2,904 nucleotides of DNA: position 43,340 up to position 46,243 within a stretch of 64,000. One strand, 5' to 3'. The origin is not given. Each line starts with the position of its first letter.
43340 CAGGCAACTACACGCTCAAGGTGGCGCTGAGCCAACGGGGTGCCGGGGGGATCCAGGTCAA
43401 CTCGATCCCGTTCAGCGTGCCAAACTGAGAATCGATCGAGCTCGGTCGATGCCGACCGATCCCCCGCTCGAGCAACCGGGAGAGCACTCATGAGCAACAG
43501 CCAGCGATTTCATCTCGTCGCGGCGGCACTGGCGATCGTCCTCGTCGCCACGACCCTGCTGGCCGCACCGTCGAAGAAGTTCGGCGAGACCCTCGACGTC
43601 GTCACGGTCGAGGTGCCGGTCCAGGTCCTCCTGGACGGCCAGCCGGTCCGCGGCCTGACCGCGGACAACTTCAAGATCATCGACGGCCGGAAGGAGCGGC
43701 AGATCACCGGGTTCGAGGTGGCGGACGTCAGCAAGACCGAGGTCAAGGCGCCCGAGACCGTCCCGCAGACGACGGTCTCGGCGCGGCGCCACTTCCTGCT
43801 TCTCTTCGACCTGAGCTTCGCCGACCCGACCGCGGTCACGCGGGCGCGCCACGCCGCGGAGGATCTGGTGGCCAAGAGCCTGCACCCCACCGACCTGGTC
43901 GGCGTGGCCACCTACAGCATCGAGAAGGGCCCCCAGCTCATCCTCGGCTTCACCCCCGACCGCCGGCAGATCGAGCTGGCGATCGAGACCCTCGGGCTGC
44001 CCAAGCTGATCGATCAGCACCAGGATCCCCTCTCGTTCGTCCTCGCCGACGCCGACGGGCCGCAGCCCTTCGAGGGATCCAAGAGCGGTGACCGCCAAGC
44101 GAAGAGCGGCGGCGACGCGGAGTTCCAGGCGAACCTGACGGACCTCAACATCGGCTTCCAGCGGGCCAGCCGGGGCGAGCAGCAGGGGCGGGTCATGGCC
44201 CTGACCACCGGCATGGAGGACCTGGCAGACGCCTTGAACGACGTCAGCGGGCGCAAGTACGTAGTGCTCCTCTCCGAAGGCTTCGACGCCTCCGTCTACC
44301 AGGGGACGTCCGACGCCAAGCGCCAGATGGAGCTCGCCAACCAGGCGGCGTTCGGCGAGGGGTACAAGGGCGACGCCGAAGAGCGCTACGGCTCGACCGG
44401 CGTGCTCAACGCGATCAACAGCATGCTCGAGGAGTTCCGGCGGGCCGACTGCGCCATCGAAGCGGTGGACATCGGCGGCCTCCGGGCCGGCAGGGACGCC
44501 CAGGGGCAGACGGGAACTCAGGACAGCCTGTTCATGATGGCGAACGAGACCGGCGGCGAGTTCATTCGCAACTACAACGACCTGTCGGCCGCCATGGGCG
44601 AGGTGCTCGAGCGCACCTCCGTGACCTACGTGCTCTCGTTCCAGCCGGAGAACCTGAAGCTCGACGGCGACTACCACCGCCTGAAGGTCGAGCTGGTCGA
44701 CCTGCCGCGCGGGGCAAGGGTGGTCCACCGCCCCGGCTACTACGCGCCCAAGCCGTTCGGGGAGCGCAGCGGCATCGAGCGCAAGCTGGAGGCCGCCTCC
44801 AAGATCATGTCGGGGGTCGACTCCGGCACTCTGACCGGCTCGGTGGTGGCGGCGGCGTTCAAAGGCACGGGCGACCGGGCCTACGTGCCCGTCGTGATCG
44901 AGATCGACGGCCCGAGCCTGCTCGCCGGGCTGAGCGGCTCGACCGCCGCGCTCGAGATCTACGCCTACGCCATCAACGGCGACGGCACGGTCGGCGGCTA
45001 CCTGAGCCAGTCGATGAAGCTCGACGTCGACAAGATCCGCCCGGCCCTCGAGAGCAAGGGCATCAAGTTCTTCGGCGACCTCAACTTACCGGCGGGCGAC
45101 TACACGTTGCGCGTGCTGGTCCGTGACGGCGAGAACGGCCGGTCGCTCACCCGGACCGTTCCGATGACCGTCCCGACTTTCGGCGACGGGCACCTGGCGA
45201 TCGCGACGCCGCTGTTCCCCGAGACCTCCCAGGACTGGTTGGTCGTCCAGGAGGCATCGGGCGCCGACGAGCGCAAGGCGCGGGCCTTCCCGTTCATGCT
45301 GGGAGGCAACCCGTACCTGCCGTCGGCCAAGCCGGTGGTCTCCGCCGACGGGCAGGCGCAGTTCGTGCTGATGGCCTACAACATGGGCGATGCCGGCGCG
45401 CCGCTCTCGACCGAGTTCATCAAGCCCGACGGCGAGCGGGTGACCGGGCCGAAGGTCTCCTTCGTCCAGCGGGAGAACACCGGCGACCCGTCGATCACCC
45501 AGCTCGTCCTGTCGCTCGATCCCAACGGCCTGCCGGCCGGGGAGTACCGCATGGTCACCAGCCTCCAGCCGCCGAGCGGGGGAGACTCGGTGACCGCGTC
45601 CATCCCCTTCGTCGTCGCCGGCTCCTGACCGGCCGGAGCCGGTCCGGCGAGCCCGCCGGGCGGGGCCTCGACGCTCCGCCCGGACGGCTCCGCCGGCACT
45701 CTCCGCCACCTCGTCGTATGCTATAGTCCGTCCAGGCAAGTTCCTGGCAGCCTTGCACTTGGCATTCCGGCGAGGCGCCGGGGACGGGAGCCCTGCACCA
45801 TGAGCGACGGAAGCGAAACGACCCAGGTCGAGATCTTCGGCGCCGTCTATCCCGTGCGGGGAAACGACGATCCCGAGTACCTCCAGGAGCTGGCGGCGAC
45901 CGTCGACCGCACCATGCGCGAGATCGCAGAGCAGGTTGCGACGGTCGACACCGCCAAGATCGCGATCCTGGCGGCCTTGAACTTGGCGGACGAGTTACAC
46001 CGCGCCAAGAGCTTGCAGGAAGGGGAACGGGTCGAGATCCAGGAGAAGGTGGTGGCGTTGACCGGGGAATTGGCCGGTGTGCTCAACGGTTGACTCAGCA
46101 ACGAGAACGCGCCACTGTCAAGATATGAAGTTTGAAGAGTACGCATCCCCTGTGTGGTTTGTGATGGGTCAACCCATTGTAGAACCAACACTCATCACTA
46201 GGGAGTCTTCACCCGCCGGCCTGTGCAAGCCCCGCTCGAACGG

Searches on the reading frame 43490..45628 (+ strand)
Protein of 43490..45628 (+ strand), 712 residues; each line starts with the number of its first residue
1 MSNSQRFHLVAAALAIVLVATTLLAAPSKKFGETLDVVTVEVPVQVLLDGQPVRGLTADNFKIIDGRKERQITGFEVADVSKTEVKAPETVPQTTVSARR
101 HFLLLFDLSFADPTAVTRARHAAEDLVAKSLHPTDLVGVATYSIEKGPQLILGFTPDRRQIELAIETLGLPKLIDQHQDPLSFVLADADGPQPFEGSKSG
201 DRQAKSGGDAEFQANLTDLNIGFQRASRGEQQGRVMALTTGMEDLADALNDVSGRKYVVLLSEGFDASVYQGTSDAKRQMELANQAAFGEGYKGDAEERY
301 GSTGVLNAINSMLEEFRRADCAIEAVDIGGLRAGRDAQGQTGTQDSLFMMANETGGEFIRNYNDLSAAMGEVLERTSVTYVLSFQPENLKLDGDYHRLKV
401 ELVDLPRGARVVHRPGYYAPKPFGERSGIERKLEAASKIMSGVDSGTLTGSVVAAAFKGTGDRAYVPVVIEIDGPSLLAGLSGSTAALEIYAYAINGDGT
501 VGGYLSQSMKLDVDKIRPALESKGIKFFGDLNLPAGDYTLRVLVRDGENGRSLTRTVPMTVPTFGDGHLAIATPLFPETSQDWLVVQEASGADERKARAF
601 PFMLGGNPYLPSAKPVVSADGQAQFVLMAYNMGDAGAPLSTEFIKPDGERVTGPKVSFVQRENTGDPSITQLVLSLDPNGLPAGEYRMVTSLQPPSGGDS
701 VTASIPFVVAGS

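Call 36: search_protein_families(library=pfam, max_evalue=1, proteins=[window:43490-45628:+])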
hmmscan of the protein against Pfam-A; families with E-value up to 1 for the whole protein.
window:43490-45628:+ (712 aa): 2 families
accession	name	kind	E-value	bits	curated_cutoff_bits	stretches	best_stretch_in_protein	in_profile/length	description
PF13519.12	VWA_2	-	0.052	14.6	27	1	113-168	18-69/107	von Willebrand factor type A domain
PF07495.19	Y_Y_Y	-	0.21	11.9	26.6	1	532-549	34-51/65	Y_Y_Y domain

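Call 38: search_protein_families(library=ncbifam, max_evalue=0.01, proteins=[window:43490-45628:+])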
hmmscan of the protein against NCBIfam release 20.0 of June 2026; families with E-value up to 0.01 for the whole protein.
window:43490-45628:+ (712 aa): 1 family
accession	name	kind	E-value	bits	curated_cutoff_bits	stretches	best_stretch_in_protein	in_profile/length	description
TIGR03436.1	acidobact_VWFA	subfamily_domain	7.7e-45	153.8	81.25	1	36-420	6-324/324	VWA domain-containing protein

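Call 40: search_solved_structures(query=window:43490-45628:+, max_evalue=10)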
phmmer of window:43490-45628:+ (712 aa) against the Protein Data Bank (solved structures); distinct sequences matched with E-value up to 10: 0.

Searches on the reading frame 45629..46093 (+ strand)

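Call 36: search_protein_families(library=pfam, max_evalue=1, proteins=[window:45629-46093:+])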
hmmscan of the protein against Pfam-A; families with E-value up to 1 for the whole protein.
window:45629-46093:+ (154 aa): 2 families
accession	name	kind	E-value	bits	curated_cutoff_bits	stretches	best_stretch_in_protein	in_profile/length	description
PF05164.18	ZapA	-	1.3e-20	73.9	23.8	1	66-147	2-87/88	Cell division protein ZapA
PF25212.1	HVO_A0114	-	0.13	12.5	27.6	1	80-109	34-63/84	HVO_A0114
